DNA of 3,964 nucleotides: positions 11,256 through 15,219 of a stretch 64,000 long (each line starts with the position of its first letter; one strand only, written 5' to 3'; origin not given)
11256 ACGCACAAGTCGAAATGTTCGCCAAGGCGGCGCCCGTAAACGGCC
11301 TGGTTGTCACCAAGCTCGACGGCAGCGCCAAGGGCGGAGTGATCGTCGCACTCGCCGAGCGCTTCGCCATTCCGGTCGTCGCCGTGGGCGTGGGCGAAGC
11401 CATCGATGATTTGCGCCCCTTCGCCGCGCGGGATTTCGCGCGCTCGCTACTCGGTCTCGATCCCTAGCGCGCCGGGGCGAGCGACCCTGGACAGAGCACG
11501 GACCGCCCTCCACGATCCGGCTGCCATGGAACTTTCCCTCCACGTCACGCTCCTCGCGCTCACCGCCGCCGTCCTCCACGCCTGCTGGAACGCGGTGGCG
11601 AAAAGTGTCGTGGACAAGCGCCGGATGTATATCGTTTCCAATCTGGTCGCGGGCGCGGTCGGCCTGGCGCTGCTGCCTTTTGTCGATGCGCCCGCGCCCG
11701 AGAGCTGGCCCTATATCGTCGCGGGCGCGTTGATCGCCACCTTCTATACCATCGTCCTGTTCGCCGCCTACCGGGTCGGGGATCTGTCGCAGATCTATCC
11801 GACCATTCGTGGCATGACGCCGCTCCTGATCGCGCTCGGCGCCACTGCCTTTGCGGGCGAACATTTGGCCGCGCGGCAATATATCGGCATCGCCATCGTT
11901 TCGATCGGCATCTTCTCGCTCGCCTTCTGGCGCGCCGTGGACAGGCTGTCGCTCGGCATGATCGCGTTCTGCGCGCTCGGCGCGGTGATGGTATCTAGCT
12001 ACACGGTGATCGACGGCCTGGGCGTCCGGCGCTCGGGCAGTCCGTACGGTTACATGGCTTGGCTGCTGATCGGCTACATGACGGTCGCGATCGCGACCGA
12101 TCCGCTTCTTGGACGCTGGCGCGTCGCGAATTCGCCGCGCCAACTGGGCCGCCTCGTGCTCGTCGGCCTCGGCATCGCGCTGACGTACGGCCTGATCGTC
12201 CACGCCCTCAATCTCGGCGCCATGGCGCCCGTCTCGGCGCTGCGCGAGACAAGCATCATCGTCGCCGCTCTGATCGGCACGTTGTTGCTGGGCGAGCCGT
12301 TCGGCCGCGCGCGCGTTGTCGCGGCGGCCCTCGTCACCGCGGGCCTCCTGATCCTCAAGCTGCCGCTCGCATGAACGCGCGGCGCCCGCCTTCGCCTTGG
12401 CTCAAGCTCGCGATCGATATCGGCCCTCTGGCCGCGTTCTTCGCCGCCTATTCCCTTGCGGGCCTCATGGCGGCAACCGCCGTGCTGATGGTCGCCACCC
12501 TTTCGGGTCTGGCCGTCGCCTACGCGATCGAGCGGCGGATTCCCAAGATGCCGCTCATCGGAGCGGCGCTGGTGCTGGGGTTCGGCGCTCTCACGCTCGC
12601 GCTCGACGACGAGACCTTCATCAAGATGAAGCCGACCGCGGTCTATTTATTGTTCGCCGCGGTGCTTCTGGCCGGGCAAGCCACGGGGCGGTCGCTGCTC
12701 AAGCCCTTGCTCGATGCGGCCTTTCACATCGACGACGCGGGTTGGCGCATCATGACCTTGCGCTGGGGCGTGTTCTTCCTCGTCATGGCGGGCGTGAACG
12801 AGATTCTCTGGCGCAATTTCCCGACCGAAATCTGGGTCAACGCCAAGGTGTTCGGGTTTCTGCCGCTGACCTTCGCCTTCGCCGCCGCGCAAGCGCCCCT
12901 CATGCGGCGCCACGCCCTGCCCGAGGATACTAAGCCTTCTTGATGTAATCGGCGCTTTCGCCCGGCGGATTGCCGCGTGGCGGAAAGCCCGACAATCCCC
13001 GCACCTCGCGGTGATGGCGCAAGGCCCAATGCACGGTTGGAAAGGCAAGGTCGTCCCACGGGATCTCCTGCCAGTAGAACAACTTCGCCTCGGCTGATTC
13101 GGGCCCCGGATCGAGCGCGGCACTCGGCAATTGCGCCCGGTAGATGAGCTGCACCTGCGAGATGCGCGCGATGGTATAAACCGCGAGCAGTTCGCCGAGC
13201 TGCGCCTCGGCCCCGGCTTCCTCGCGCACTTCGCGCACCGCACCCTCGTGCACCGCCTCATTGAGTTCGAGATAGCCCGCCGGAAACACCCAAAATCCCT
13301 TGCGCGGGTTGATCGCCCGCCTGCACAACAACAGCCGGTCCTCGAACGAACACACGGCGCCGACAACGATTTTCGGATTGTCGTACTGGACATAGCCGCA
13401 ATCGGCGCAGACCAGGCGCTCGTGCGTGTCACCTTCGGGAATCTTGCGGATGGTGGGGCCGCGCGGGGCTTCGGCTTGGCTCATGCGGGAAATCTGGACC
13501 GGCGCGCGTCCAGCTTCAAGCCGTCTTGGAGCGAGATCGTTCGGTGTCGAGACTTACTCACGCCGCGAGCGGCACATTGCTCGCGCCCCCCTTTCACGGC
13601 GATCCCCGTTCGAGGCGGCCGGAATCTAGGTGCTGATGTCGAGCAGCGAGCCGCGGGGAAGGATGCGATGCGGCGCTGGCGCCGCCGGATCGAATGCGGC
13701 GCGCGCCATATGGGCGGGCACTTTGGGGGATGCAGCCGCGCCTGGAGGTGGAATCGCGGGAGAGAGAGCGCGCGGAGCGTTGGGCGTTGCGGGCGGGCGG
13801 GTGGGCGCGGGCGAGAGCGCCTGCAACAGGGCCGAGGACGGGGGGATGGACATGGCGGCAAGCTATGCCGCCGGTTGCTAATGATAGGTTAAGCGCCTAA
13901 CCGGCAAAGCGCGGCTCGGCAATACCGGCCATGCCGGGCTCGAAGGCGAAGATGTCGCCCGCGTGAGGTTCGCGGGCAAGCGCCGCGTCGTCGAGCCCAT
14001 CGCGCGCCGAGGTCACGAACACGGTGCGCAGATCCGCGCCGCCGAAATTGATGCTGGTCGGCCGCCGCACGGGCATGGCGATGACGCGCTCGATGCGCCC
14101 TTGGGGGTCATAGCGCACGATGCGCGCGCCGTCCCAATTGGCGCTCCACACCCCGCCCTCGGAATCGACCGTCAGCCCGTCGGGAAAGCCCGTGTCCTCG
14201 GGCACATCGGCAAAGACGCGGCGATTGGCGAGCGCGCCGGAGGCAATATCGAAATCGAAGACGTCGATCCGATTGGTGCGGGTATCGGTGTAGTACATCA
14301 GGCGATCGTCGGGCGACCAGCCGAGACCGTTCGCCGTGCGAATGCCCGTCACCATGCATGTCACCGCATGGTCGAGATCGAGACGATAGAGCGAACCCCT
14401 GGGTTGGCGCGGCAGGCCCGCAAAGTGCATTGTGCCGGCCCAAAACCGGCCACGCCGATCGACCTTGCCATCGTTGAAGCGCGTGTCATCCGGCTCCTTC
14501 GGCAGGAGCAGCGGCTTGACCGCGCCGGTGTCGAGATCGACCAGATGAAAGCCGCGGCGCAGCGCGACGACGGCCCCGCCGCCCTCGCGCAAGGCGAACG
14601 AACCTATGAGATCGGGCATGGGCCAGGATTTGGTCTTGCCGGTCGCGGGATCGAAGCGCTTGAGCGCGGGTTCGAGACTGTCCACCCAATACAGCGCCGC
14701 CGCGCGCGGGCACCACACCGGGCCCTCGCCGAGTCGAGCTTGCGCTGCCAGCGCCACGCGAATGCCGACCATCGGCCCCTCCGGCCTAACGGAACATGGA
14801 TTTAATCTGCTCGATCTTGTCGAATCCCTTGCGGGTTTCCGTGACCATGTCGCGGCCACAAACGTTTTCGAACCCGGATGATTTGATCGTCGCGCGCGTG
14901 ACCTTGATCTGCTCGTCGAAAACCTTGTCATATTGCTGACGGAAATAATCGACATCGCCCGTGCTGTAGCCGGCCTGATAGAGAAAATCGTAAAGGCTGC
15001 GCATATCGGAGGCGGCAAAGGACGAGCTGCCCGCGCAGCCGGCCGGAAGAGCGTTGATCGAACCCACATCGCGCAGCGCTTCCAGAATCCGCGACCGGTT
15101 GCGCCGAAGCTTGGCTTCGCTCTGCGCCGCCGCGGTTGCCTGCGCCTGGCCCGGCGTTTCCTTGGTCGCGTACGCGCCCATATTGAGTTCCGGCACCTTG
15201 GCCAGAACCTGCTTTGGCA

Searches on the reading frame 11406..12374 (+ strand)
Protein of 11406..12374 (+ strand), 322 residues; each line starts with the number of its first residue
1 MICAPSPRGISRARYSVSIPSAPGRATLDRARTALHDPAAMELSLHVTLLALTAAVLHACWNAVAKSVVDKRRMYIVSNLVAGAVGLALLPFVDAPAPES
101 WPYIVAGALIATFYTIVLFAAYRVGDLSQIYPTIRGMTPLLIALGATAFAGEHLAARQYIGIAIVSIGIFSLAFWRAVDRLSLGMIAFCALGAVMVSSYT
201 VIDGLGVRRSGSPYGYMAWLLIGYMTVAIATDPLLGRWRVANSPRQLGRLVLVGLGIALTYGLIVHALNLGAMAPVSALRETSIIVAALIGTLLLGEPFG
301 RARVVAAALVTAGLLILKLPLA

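Call 52: search_protein_families(library=pfam, proteins=[window:11406-12374:+], max_evalue=0.0001)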
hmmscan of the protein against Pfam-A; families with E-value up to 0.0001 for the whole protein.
window:11406-12374:+ (322 aa): 1 family
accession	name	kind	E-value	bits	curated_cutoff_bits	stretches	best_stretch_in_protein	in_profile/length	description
PF00892.27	EamA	-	1.9e-14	54.5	28.2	2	186-317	4-133/135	EamA-like transporter family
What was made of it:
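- EamA genes are common in this genome, with a third copy at 11406-12374 (call 52).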

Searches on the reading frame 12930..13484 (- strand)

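Call 53: search_protein_families(library=pfam, proteins=[window:12930-13484:-], max_evalue=0.0001)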
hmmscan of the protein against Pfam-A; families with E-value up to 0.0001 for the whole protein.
window:12930-13484:- (184 aa): 2 families
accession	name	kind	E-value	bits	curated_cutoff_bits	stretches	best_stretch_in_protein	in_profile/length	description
PF00293.34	NUDIX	-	2.3e-13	50.7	21.1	1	40-141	5-118/134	NUDIX domain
PF14803.11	Zn_ribbon_Nudix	-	2.2e-09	37.5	25.6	1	9-34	8-33/34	Nudix N-terminal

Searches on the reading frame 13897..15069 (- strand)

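Call 53: search_protein_families(library=pfam, proteins=[window:13897-15069:-], max_evalue=0.0001)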
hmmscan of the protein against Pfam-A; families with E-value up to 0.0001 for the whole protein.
window:13897-15069:- (390 aa): 1 family
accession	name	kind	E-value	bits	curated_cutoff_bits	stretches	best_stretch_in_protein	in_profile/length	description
PF08450.18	SGL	-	4.2e-89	298.8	26.3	1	113-356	1-246/246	SMP-30/Gluconolactonase/LRE-like region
